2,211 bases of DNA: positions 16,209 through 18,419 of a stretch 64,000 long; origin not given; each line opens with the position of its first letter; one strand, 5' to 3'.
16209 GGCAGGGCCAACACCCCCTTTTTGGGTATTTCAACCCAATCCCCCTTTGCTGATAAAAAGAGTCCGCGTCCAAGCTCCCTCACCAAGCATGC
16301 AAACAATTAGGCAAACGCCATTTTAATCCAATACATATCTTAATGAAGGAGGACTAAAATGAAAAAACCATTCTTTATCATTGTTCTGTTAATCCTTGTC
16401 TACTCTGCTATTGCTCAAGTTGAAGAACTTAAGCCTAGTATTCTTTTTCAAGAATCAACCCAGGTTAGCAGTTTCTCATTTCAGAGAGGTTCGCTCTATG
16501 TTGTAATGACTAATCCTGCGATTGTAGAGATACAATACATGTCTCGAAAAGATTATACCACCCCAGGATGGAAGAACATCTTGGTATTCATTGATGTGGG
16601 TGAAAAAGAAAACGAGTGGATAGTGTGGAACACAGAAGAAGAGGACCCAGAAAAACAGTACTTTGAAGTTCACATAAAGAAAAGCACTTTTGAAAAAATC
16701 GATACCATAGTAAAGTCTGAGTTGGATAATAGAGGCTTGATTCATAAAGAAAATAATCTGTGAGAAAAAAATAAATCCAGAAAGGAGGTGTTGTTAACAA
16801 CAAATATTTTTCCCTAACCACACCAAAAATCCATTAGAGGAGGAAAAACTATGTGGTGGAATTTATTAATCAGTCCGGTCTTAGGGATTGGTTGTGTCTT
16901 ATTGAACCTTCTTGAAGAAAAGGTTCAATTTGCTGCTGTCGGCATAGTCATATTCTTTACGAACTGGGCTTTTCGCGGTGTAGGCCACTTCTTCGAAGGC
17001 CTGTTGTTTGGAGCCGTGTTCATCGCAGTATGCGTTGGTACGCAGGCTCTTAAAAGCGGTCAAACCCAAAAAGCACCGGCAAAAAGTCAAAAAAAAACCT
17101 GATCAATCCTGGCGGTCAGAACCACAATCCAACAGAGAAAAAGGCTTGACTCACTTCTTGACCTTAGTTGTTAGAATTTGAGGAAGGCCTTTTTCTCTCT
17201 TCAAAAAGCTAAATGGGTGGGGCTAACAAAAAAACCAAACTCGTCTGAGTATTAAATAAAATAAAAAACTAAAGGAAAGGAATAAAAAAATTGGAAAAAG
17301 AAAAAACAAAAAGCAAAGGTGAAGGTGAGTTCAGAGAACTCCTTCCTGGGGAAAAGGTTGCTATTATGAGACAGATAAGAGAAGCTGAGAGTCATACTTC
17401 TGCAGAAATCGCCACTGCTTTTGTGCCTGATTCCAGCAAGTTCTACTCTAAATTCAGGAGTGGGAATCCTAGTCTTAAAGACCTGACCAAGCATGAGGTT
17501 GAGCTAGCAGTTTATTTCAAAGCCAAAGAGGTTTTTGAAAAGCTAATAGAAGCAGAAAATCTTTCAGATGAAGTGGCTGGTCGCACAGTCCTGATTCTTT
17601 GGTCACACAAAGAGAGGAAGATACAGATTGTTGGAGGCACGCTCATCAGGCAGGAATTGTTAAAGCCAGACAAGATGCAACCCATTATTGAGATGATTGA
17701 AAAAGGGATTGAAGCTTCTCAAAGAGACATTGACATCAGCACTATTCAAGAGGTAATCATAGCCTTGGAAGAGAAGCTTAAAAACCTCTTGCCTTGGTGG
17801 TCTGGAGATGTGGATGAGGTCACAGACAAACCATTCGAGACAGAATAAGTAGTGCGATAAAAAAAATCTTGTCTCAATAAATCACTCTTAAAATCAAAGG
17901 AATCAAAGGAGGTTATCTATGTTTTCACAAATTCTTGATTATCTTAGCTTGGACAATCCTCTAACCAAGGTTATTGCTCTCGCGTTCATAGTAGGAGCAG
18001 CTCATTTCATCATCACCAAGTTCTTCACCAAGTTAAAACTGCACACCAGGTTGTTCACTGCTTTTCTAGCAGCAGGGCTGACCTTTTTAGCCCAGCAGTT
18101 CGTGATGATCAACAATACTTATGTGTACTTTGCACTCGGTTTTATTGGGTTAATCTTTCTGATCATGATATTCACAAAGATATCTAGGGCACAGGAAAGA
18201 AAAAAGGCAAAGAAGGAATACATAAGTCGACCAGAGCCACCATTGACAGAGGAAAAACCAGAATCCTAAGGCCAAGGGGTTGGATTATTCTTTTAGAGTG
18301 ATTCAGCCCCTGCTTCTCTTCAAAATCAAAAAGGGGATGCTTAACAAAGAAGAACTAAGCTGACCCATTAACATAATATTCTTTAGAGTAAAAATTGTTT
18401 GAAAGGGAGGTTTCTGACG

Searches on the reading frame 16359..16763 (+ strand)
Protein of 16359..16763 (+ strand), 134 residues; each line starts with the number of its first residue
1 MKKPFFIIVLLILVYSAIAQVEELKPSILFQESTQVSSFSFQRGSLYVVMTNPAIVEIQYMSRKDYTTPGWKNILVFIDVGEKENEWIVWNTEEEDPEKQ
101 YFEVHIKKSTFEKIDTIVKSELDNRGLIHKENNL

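Call 26: search_protein_families(library=phrogs, proteins=[window:16359-16763:+], max_evalue=0.01)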
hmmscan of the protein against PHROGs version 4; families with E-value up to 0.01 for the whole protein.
window:16359-16763:+ (134 aa): 0 families

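Call 52: search_protein_families(library=pfam, proteins=[window:16359-16763:+], max_evalue=1)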
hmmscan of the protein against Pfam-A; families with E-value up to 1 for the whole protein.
window:16359-16763:+ (134 aa): 1 family
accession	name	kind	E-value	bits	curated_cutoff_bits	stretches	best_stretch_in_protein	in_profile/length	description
PF08139.17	LPAM_1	-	0.22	12.5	20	1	1-14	1-14/18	Prokaryotic membrane lipoprotein lipid attachment site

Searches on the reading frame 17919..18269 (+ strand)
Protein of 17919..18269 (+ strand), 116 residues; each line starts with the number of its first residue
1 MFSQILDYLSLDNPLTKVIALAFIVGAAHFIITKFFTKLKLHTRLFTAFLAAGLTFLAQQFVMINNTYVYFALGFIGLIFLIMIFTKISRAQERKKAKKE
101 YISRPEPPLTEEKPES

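Call 10: find_encoding_contigs(protein=window:17919-18269:+, flank=10000, max_places=10)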
Protein window:17919-18269:+ (116 aa): 8 contigs read that carry it; 8 places shown.
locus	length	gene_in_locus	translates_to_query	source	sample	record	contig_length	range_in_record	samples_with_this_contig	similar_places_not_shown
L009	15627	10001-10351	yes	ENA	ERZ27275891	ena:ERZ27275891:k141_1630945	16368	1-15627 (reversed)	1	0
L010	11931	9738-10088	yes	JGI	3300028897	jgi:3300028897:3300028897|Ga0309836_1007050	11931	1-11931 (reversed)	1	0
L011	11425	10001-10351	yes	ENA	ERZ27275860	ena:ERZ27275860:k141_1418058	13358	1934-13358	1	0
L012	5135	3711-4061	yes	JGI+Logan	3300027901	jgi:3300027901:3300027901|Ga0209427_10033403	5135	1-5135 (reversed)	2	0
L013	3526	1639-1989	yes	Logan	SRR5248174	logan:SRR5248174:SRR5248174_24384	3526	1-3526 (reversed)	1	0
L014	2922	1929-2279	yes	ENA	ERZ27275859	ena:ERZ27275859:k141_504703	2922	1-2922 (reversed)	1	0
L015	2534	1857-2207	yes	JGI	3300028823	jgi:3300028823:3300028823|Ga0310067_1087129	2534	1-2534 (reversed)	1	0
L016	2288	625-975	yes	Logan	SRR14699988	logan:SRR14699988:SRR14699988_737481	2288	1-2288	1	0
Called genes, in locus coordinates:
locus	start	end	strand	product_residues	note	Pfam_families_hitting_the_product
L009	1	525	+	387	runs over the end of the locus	PF05816:TelA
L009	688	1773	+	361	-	PF09084:NMT1 (weak)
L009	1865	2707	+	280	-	PF00528:BPD_transp_1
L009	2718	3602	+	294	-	PF00005:ABC_tran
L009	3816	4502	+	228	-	PF13688:Reprolysin_5 (weak)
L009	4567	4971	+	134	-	-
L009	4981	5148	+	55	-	-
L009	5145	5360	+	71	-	-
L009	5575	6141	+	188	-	-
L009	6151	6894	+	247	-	-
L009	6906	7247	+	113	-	-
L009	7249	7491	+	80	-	-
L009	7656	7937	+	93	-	-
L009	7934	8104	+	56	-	-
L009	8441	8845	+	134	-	-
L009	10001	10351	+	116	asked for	-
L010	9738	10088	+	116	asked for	-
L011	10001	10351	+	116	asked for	-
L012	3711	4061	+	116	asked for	-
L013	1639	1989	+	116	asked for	-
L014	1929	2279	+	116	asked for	-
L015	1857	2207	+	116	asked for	-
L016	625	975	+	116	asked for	-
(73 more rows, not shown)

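Call 26: search_protein_families(library=phrogs, proteins=[window:17919-18269:+], max_evalue=0.01)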
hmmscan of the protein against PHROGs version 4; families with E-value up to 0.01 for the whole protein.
window:17919-18269:+ (116 aa): 0 families
